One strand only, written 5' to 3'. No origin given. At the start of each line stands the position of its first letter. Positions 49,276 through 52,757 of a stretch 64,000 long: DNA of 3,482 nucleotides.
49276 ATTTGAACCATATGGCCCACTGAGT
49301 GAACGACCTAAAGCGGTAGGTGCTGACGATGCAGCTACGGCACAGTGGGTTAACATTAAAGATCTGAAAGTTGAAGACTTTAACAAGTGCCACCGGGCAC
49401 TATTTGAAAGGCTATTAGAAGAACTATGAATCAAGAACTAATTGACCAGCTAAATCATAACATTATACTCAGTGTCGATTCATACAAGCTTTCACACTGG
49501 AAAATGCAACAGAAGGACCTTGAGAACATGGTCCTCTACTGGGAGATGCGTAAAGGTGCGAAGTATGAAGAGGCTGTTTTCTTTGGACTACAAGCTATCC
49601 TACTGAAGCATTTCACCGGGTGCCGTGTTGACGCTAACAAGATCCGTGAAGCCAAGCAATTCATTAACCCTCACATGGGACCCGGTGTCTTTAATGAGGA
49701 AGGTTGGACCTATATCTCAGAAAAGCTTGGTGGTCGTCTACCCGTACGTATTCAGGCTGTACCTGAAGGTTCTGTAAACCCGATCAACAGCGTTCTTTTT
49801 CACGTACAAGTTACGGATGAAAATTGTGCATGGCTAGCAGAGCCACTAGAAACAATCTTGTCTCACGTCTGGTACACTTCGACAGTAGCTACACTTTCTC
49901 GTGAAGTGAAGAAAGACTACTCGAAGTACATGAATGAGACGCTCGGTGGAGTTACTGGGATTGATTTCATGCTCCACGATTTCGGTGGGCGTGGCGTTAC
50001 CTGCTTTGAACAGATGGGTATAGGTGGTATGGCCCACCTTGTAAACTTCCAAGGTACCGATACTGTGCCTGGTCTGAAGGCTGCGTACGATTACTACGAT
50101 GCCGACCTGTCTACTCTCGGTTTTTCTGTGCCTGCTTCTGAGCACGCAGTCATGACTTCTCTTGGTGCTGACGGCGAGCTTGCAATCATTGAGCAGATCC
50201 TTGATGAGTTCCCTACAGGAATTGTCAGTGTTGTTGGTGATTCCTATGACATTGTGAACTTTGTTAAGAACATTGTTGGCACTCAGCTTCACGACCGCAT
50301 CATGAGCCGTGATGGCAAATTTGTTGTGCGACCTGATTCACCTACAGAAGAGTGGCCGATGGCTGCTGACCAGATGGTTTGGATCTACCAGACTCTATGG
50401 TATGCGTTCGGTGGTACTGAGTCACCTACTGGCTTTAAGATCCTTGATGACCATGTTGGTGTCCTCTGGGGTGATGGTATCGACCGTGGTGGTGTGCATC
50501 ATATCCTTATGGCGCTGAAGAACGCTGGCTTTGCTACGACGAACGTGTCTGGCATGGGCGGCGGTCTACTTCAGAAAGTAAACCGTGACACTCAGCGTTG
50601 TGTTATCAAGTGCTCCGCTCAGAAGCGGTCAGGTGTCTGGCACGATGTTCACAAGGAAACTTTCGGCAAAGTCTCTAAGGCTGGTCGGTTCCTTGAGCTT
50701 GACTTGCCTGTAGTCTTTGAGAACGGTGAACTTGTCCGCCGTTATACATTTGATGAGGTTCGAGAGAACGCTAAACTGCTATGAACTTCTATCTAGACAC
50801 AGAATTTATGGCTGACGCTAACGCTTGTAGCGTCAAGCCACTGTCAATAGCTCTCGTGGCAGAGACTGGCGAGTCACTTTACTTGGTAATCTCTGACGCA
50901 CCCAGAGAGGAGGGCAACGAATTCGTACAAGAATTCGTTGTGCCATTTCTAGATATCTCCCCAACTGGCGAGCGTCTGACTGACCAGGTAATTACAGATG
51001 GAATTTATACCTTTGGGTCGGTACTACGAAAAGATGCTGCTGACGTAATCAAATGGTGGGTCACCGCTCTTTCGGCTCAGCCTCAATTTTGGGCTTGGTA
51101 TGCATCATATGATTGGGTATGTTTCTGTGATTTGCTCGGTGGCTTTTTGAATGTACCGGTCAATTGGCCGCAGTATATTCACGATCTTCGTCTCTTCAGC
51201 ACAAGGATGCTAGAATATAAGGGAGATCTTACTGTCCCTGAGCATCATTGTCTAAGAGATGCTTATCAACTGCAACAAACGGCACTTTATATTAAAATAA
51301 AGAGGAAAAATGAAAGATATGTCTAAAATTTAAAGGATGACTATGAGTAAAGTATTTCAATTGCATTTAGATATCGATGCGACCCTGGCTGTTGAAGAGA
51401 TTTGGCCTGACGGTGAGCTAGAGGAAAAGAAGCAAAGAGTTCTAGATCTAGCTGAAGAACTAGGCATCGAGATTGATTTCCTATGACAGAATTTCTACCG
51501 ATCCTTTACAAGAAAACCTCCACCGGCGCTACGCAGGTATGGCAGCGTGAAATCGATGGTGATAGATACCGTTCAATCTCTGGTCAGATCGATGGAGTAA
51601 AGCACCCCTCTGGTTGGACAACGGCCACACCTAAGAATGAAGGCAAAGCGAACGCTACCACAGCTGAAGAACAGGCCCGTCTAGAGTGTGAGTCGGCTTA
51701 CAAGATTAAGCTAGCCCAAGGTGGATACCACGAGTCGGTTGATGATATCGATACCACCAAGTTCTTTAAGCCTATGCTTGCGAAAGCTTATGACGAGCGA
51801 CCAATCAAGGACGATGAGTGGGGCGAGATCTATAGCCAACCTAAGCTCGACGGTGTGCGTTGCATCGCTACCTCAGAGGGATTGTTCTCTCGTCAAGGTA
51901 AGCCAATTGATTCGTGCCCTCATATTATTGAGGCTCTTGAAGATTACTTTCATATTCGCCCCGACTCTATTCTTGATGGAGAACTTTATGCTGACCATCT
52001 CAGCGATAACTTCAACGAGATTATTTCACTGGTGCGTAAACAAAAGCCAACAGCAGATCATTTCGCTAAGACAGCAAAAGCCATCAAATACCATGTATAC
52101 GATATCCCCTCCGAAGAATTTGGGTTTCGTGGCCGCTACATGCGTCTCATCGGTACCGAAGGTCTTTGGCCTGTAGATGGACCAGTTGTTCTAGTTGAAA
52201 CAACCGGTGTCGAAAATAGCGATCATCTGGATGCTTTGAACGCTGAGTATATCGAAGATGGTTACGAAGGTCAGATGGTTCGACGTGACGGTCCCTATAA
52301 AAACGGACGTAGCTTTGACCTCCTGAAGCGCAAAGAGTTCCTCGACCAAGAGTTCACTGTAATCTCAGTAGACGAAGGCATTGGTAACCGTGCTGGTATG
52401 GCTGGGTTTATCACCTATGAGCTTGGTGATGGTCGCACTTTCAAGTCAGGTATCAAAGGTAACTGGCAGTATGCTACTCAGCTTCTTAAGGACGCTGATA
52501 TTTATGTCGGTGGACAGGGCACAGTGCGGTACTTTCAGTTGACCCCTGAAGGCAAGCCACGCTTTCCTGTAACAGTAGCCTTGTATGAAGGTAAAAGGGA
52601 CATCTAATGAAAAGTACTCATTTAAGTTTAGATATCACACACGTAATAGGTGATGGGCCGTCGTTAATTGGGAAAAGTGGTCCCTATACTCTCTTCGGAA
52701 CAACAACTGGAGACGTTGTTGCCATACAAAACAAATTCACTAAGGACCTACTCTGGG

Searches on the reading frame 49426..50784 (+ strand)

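Call 43: search_protein_families(library=phrogs, proteins=[window:49426-50784:+], max_evalue=0.00001)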
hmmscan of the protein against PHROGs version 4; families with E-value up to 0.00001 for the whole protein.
window:49426-50784:+ (452 aa): 4 families
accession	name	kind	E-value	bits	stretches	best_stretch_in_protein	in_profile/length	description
phrog_448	-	other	4.3e-127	426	1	9-422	11-443/500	nicotinamide phosphoribosyl transferase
phrog_16547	-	other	1.2e-55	189.9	1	10-293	7-309/315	nicotinamide phosphoribosyl transferase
phrog_15800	-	other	1.3e-26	94.9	2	322-403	161-243/322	nicotinamide phosphoribosyl transferase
phrog_12872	-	other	1.4e-23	84.3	2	222-305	223-309/547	nicotinamide phosphoribosyl transferase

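Call 71: search_protein_families(library=pfam, max_evalue=0.01, proteins=[window:49426-50781:+])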
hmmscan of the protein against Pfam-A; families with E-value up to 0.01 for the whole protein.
window:49426-50781:+ (452 aa): 2 families
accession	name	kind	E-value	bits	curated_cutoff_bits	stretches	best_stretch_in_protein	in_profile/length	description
PF04095.22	NAPRTase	-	2.4e-31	109.8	20.8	1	181-419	1-216/239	Nicotinate phosphoribosyltransferase (NAPRTase) family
PF18127.6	NAMPT_N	-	8.2e-30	103.4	25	1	12-109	1-98/98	Nicotinamide phosphoribosyltransferase, N-terminal domain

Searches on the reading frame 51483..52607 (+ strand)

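Call 43: search_protein_families(library=phrogs, proteins=[window:51483-52607:+], max_evalue=0.00001)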
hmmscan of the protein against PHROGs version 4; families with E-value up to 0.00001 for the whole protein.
window:51483-52607:+ (374 aa): 1 family
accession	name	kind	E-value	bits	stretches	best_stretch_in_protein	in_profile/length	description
phrog_114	-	DNA, RNA and nucleotide metabolism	4.4e-70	238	1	50-371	163-501/634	ATP-dependent DNA ligase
